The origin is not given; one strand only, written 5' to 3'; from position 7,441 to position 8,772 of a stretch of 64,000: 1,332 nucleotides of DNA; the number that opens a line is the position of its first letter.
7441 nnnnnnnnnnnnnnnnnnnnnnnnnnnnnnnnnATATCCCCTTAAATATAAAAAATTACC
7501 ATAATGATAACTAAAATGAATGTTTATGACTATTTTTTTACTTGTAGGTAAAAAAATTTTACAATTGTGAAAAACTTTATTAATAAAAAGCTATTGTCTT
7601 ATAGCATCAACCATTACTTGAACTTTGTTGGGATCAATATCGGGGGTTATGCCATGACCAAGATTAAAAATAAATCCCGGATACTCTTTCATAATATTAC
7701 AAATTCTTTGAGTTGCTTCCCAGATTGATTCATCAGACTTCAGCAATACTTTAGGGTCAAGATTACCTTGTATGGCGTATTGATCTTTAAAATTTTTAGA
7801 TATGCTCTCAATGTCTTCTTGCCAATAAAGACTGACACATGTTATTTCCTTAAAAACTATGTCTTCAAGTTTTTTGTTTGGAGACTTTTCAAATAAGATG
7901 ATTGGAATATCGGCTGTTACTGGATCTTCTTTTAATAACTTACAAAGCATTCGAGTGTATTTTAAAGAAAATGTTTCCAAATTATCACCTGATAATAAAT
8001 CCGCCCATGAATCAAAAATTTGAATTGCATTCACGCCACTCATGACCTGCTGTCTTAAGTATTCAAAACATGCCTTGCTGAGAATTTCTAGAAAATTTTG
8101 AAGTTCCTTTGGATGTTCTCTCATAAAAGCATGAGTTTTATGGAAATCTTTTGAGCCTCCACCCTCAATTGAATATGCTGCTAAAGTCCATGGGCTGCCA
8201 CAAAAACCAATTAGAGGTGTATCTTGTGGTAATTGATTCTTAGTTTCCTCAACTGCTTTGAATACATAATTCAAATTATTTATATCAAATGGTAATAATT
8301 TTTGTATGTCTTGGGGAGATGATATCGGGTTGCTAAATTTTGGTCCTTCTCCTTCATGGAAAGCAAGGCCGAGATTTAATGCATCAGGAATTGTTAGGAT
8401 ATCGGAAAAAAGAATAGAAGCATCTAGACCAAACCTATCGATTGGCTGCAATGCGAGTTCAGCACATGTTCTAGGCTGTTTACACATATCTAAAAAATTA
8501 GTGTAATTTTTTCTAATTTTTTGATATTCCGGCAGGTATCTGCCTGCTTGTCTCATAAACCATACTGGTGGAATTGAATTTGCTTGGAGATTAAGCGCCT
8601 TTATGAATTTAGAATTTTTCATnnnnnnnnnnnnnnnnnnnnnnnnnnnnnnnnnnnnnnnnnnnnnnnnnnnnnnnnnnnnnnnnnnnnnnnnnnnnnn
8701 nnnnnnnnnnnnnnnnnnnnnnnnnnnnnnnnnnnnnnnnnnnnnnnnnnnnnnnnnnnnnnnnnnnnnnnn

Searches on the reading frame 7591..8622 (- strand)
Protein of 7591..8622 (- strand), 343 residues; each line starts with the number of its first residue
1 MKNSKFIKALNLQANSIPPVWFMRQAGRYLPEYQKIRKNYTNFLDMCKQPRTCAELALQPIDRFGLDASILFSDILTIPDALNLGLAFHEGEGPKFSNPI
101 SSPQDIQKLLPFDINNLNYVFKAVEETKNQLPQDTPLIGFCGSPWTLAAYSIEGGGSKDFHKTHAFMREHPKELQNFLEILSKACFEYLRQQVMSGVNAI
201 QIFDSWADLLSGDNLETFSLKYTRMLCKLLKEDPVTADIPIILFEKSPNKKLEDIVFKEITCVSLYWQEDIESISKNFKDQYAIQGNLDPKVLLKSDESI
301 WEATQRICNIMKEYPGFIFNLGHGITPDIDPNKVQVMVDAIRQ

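Call 51: search_protein_families(library=pfam, proteins=[window:7591-8622:-], max_evalue=0.000001)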
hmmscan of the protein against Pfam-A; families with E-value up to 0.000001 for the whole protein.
window:7591-8622:- (343 aa): 1 family
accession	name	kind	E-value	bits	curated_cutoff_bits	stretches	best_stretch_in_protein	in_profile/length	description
PF01208.23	URO-D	-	3.6e-113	378.6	23.9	1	1-342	1-344/346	Uroporphyrinogen decarboxylase (URO-D)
